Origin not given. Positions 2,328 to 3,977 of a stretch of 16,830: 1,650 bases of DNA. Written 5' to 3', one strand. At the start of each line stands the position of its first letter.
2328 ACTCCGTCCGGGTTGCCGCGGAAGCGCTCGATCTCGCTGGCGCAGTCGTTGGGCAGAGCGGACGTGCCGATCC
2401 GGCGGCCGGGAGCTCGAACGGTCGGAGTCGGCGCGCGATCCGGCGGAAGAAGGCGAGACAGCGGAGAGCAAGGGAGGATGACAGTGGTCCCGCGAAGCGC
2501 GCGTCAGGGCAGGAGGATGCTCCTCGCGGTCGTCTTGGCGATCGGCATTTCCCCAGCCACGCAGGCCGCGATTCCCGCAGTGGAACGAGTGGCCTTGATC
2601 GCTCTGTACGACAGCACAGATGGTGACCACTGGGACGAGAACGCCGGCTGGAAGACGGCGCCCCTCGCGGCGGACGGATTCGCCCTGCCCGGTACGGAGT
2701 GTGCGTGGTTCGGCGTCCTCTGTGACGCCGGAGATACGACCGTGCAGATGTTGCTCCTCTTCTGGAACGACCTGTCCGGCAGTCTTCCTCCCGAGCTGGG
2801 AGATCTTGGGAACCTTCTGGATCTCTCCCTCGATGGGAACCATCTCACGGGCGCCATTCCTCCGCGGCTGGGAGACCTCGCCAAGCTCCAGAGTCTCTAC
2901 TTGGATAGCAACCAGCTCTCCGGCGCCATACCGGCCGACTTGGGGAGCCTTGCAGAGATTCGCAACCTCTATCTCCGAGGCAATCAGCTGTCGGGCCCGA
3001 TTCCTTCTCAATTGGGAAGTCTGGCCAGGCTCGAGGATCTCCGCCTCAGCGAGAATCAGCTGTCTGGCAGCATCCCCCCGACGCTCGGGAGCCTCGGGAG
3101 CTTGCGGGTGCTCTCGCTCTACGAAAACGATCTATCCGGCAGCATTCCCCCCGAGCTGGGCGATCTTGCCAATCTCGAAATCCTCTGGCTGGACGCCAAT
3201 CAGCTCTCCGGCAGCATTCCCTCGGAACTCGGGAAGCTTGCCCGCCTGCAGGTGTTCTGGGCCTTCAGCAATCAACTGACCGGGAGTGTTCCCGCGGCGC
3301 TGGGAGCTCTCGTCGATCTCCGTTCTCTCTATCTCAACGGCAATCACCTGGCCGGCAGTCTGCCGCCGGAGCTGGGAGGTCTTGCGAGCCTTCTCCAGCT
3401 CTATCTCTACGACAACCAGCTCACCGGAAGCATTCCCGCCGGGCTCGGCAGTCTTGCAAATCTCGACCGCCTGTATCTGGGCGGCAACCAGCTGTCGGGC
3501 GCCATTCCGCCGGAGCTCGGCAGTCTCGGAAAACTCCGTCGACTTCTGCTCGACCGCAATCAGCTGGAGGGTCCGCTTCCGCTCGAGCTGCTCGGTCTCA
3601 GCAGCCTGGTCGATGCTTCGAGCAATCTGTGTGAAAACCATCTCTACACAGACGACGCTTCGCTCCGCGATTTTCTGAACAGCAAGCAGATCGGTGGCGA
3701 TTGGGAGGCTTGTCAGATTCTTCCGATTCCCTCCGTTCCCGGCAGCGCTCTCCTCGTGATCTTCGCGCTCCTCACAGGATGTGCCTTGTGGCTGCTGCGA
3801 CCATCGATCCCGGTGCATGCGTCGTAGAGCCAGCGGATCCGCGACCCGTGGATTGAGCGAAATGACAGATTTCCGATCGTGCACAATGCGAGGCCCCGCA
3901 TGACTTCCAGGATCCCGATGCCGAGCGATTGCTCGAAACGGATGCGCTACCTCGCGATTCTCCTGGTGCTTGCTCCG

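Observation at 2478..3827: Bacterial protein with a complete plant-type LRR receptor-like-protein architecture (LRRNT_2 cap, 12 plant-specific LRRs, Cys cap, TM, short tail)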

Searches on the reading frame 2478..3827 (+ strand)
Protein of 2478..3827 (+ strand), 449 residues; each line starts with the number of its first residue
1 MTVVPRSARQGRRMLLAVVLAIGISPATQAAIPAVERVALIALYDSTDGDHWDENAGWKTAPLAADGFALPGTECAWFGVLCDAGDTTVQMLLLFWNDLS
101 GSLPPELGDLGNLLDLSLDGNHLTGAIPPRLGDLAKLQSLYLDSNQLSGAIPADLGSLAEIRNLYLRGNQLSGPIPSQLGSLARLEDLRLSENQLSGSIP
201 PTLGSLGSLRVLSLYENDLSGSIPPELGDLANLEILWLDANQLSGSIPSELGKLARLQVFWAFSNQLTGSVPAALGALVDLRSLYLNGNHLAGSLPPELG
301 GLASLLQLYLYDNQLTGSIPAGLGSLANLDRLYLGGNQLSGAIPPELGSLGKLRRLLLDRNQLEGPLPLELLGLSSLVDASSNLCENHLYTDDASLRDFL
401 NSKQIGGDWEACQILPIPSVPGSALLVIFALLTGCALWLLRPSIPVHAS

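Call 6: search_protein_families(library=pfam, proteins=[window:2478-3827:+], max_evalue=1)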
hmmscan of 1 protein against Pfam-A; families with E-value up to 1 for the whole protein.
window:2478-3827:+ (449 aa): 8 families
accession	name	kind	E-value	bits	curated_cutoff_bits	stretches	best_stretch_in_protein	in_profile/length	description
PF00560.39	LRR_1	-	1.8e-37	119.7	20.6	8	185-206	2-23/23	Leucine Rich Repeat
PF12799.13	LRR_4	-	2.2e-28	98.1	27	6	208-243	2-36/44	Leucine Rich repeats (2 copies)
PF23598.1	LRR_14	-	3.7e-22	79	40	3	154-260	42-144/353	Leucine-rich repeat region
PF13855.12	LRR_8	-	9.4e-22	77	27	7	113-171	3-61/61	Leucine rich repeat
PF25019.1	LRR_R13L1-DRL21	-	8.5e-06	26.1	27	1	159-215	69-125/127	R13L1/DRL21 LRRs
PF23211.1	LRR_LRWD1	-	0.00013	22.2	28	2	111-193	16-96/190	Leucine-rich repeat and WD repeat-containing protein 1, LRR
PF24758.1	LRR_At5g56370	-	0.00044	20.4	27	0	307-361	17-71/227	FBD-associated F-box protein At5g56370, LRR repeats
PF08898.15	DUF1843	-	0.059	14.4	23.3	0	228-254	14-43/52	Domain of unknown function (DUF1843)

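Call 7: search_protein_families(library=ncbifam, proteins=[window:2478-3827:+], max_evalue=1)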
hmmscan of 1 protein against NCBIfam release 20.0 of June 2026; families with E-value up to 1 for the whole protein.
window:2478-3827:+ (449 aa): 6 families
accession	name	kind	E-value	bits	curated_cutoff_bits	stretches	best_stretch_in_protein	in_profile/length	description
NF041381.1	XopAC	subfamily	6.3e-24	84.5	450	2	222-347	80-203/451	XopAC/AvrAC family type III secretion system effector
NF041400.1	XopAE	equivalog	9.1e-24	84.2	600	2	102-258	10-164/478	type III secretion system effector XopAE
NF047464.1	FibnectbindLIC11051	equivalog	1.1e-22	80.3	1000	2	200-403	366-560/685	LIC_11051 family fibronectin-binding protein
NF033189.1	internalin_A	exception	1.3e-17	63.4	1600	1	112-369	98-334/799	class 1 internalin InlA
NF041351.1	XopL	equivalog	6.5e-11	41.6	500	2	222-381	88-253/497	type III secretion system leucine-rich repeat domain-containing effector XopL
NF033188.1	internalin_H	exception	1.2e-08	34.1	1050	3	277-370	140-227/548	InlH/InlC2 family class 1 internalin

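Call 9: find_homologous_proteins(query=window:2478-3827:+)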
Query window:2478-3827:+ (449 aa): 7905 proteins with E <= 0.001 among 8000 candidates; the best 120 are listed.
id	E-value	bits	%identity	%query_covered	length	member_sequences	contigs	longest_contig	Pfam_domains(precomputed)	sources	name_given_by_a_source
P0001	1.1e-185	636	50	94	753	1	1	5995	PF23598.2,PF00560.40,PF12799.14,PF13855.13,PF00041.28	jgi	jgi:Leucine-rich repeat (LRR) protein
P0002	1.1e-169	583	46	90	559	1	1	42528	PF23598.2,PF00560.40,PF12799.14,PF13855.13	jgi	jgi:Leucine Rich repeats (2 copies)/Leucine Rich Repeat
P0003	2.4e-168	579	49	89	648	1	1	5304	PF23598.2,PF00560.40,PF12799.14,PF13855.13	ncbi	-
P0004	3.8e-166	572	49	90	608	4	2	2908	PF23598.2,PF00560.40,PF12799.14,PF13855.13,PF00041.28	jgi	-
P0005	3.9e-161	555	54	65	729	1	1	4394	PF23598.2,PF24758.2,PF00560.40,PF12799.14,PF13855.13,PF07995.18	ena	-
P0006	3.4e-154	532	56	77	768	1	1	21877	PF23598.2,PF00560.40,PF12799.14,PF13855.13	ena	-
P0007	1.7e-153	530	46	86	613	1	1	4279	PF23598.2,PF00560.40,PF12799.14,PF13855.13,PF23211.1,PF00041.28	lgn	-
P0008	1.9e-153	530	45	91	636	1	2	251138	PF23598.2,PF24141.2,PF00560.40,PF12799.14,PF13855.13,PF23211.1,PF00041.28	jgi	-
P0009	2.0e-152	526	46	88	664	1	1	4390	PF23598.2,PF24141.2,PF00560.40,PF12799.14,PF05345.19,PF13855.13,PF00041.28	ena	-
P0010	3.5e-150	519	45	92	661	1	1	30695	PF23598.2,PF00560.40,PF12799.14,PF13855.13,PF00041.28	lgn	-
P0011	3.5e-150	519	44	88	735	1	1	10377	PF23598.2,PF24758.2,PF00560.40,PF12799.14,PF13855.13,PF23211.1,PF00041.28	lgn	-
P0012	1.0e-149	517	50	83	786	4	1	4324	PF23598.2,PF24758.2,PF25019.1,PF00560.40,PF12799.14,PF13855.13,PF23211.1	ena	-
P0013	7.6e-147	508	42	82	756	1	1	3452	PF23598.2,PF24758.2,PF00560.40,PF18962.8,PF12799.14,PF13855.13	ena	-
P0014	6.0e-143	495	51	85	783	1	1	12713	PF23598.2,PF00560.40,PF18998.7,PF12799.14,PF13855.13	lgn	-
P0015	9.1e-143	494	45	88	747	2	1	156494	PF23598.2,PF04151.22,PF00560.40,PF12799.14,PF13855.13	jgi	jgi:hypothetical protein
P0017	2.1e-141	490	44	96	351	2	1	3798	PF23598.2,PF00560.40,PF12799.14,PF13855.13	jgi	jgi:hypothetical protein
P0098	1.8e-116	408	57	62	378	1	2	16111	PF23598.2,PF00560.40,PF12799.14,PF13855.13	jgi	-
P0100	2.0e-115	404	46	87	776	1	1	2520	PF16353.12,PF21605.4,PF16655.13,PF23598.2,PF23376.2,PF00560.40,PF08263.18,PF12799.14,PF13855.13,PF00041.28,PF16656.12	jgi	-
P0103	2.0e-114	401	51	96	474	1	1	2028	PF23598.2,PF00560.40,PF12799.14,PF13855.13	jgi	jgi:Leucine-rich repeat (LRR) protein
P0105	4.3e-114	400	45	88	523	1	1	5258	PF23598.2,PF13516.13,PF00560.40,PF08263.18,PF12799.14,PF13855.13,PF23211.1,PF00041.28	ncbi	-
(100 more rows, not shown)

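Call 24: search_solved_structures(query=window:2478-3827:+, max_evalue=1e-10, show_alignments=1)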
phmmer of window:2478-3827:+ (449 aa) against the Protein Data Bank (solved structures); distinct sequences matched with E-value up to 1e-10: 169 (the best 60 are shown).
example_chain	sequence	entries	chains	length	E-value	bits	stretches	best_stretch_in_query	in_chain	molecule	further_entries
6s6q_A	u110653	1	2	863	5.5e-150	503.3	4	144-368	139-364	LRR receptor-like serine/threonine-protein kinase GSO1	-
8weh_A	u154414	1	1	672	1e-143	482.7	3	70-368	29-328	MALE DISCOVERER 1-INTERACTING RECEPTOR-LIKE KINASE 2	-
8weg_A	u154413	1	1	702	1.6e-134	452.3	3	70-320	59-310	MALE DISCOVERER 1-INTERACTING RECEPTOR-LIKE KINASE 2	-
5gr8_A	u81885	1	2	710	1.5e-122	412.9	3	89-353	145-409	Leucine-rich repeat receptor-like protein kinase PEPR1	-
8yaa_A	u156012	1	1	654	8.4e-120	403.9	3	141-378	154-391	MDIS1-interacting receptor like kinase 2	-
4mn8_A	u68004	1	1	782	1.5e-118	399.7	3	89-350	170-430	LRR receptor-like serine/threonine-protein kinase FLS2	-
5hyx_B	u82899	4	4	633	1.4e-117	396.5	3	123-353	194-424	Probable LRR receptor-like serine/threonine-protein kinase At4g26540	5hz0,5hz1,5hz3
8wef_A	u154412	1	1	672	1.1e-115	390.3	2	70-368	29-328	MALE DISCOVERER 1-INTERACTING RECEPTOR-LIKE KINASE 2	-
8wec_A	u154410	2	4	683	2.6e-107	362.7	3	144-378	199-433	MDIS1-interacting receptor like kinase 2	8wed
8web_A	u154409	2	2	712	2.7e-107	362.6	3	144-378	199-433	MDIS1-interacting receptor like kinase 2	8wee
8wei_A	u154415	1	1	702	1.1e-106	360.7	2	70-320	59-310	MALE DISCOVERER 1-INTERACTING RECEPTOR-LIKE KINASE 2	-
7odk_AAA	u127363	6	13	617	3.4e-103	349.1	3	90-371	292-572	Receptor-like protein kinase HSL1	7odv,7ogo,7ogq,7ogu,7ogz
4mna_A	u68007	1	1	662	1.1e-99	337.5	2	74-349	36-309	LRR receptor-like serine/threonine-protein kinase FLS2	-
9s9c_A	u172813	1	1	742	7.5e-98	331.5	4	113-369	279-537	Serine/threonine-protein kinase BRI1-like 2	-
9u0g_A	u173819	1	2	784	6.8e-97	328.3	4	113-352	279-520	Serine/threonine-protein kinase BRI1-like 2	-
4u08_A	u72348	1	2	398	6e-86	292.3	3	102-340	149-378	LIC11098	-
7drb_C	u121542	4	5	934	3.6e-63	217.2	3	112-324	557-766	Membrane-localized LRR receptor-like protein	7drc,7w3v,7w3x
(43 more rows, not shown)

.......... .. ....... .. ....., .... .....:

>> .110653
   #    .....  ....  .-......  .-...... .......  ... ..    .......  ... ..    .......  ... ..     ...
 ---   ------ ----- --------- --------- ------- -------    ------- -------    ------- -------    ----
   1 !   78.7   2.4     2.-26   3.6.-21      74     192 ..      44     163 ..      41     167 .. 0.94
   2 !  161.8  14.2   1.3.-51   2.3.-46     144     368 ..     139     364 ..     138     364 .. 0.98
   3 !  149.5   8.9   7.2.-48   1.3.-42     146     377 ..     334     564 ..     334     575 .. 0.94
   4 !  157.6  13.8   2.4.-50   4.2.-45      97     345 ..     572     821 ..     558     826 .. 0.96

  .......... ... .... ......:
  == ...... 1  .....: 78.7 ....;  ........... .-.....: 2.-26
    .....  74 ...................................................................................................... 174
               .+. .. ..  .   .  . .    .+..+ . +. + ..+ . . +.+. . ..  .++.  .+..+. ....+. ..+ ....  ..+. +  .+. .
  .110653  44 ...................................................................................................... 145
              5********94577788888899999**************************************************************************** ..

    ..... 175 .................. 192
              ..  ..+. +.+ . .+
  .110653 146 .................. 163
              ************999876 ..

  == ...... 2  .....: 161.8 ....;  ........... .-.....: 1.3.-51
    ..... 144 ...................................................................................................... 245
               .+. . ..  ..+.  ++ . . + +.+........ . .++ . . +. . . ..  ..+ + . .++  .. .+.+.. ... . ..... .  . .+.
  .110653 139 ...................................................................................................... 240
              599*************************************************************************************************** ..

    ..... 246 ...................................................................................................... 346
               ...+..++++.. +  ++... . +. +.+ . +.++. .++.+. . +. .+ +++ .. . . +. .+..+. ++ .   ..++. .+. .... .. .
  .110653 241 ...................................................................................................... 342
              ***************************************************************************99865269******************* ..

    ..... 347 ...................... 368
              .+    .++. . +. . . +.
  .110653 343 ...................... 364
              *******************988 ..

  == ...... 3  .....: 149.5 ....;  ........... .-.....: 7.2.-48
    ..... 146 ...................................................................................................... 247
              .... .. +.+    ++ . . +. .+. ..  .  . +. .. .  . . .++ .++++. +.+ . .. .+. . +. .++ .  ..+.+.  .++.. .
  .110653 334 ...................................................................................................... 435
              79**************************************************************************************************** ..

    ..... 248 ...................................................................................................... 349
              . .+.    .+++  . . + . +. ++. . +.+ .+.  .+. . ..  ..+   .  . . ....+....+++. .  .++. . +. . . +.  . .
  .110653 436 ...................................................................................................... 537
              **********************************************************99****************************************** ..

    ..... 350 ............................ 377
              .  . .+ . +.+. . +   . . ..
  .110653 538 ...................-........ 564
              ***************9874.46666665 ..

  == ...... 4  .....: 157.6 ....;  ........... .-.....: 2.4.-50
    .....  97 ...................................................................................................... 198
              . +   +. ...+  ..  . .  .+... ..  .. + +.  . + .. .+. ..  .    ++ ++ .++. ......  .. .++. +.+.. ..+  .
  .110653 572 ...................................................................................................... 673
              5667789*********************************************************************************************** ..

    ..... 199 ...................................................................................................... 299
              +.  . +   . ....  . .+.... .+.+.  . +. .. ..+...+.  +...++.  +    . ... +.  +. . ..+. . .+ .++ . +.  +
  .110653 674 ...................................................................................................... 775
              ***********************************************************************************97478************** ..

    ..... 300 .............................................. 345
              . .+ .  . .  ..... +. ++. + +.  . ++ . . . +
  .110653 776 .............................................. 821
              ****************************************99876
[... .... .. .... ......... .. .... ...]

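Call 25: find_encoding_contigs(protein=P0017, flank=8000, max_places=4)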
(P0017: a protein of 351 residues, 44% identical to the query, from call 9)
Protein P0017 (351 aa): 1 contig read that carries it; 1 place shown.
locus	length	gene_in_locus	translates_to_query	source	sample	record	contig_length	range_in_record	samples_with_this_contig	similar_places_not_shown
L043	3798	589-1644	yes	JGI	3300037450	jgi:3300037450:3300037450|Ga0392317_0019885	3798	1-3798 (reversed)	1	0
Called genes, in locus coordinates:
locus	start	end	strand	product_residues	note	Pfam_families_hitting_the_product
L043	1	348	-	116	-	?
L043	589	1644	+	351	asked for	PF00560:LRR_1 (faint), PF12799:LRR_4 (weak), PF13855:LRR_8, PF23598:LRR_14, PF12799:LRR_4 (weak)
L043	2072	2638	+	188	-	-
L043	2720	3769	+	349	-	PF04015:DUF362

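Call 26: find_encoding_contigs(protein=P0103, flank=8000, max_places=4)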
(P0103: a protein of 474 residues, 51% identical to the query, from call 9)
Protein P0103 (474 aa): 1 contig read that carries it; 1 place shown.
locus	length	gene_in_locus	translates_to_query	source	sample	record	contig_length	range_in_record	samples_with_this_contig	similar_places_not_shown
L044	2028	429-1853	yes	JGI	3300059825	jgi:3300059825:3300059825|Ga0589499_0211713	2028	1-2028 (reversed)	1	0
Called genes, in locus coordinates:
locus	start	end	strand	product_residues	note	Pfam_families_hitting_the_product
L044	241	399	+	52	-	-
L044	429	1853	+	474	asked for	PF00560:LRR_1 (faint), PF12799:LRR_4 (faint), PF13855:LRR_8 (faint), PF23598:LRR_14 (weak)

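Call 36: predict_structure(alignment_id=A1)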
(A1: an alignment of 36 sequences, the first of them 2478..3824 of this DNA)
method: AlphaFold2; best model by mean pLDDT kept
length: 449 residues; sequences in the alignment: 36
mean_pLDDT: 92.0   pTM: 0.85
mean pLDDT of the five models: 92.0, 91.9, 91.5, 91.2, 91.1
residues with pLDDT >= 90: 383; 70-90: 7; 50-70: 40; < 50: 19
segments of 3 or more residues with pLDDT < 50: 1-9, 441-449
pLDDT, mean of each block of 10 residues (from residue 1): 43 56 58 97 98 97 96 97 97 98 98 99 99 99 99 98 99 99 99 99 99 99 99 99 99 99 99 98 99 98 98 99 98 99 98 98 98 98 97 97 96 75 66 64 43
secondary structure, 60 per line:
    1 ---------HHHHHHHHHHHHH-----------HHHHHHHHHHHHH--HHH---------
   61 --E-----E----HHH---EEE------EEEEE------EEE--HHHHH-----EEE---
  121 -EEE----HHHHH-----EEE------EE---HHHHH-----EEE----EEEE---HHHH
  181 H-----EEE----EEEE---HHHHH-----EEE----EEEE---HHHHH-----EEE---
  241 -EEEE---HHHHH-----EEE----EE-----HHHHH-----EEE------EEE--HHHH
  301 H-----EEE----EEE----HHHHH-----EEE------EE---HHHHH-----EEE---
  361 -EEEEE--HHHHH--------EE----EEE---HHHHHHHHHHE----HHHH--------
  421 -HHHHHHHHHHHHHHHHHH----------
elements in order: H10-22 H34-46 E80-82 E89-93 E100-102 H105-109 E115-117 E122-124 H129-133 E139-141 H153-157 E163-165 E170-173 H177-181 E187-189 E194-197 H201-205 E211-213 E218-221 H225-229 E235-237 E242-245 H249-253 E259-261 H273-277 E283-285 E292-294 H297-301 E307-309 E314-316 H321-325 E331-333 H345-349 E355-357 E362-366 H369-373 E388-390 H394-403 H409-412 H422-439

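Call 37: find_encoding_contigs(protein=window:2478-3827:+, flank=10000, max_places=3)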
Protein window:2478-3827:+ (449 aa): no gene with exactly this product is on record in the collection.

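Call 39: fold_search(model_id=the predicted structure, library=pdb)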
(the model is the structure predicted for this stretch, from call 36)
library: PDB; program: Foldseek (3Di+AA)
matches with E <= 10: 1014; with E <= 0.001: 643
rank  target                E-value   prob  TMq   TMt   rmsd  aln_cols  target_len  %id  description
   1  8wei_A                3.2e-25  1.00  0.71  0.50   3.1       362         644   37  Crystal structure of Brassica napus MIK2 ectodomain (N393D mutant) (released 2024-11-06)
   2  8web_A                1.9e-24  1.00  0.71  0.50   2.7       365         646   34  Crystal structure of Arabidopsis thaliana MIK2 ectodomain (released 2024-11-06)
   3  8wef_A                2.9e-24  1.00  0.65  0.47   4.4       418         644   32  Crystal structure of Brassica napus MIK2 ectodomain in complex with Fusarium oxysporum SCOOPL (released 2024-11-06)
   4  8wee_A                3.3e-24  1.00  0.64  0.45   4.5       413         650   33  Crystal structure of Arabidopsis thaliana MIK2 ectodomain in complex with SCOOP12 (released 2024-11-06)
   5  8wec_A                3.3e-24  1.00  0.62  0.45   5.0       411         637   32  Crystal structure of Arabidopsis thaliana MIK2 ectodomain in complex with BAK1 ectodomain and SCOOP12 (released 2024-11-06)
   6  8weh_A                4.1e-24  1.00  0.70  0.49   3.3       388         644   35  Crystal structure of Brassica napus MIK2 ectodomain (N393A mutant) (released 2024-11-06)
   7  5xkn_A                1.1e-23  1.00  0.45  0.39   8.3       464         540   30  Crystal structure of plant receptor ERL2 in complexe with EPFL4 (released 2019-01-23)
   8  5gr8_A                2.2e-23  1.00  0.68  0.44   3.2       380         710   35  Crystal structure of PEPR1-AtPEP1 (released 2016-12-14)
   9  5xjx_A                2.6e-23  1.00  0.40  0.34   9.8       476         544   30  Pre-formed plant receptor ERL1-TMM complex (released 2019-01-23)
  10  5xjo_A                4.9e-23  1.00  0.49  0.42  11.0       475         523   29  Plant receptor ERL1-TMM in complex with peptide EPF1 (released 2019-01-23)
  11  4mna                  1.1e-22  1.00  0.36  0.29   9.6       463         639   27  Crystal structure of the free FLS2 ectodomains (released 2013-12-04)
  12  4mn8_A                1.2e-22  1.00  0.57  0.36   5.9       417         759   33  Crystal structure of flg22 in complex with the FLS2 and BAK1 ectodomains (released 2013-12-04)
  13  5xkj_A                1.3e-22  1.00  0.43  0.38  10.4       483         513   28  Crystal structure of plant receptor ERL1-TMM in complexe with EPF2 (released 2019-01-23)
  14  6s6q_A                2.0e-22  1.00  0.26  0.16  14.3       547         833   26  Crystal structure of the LRR ectodomain of the plant membrane receptor kinase GASSHO1/SCHENGEN3 from Arabidopsis thali (released 2020-01-29)
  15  8yaa_A                6.2e-22  1.00  0.68  0.48   3.6       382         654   35  Cryo-EM structure of MIK2-SCOOP12-BAK1 (released 2024-10-30)
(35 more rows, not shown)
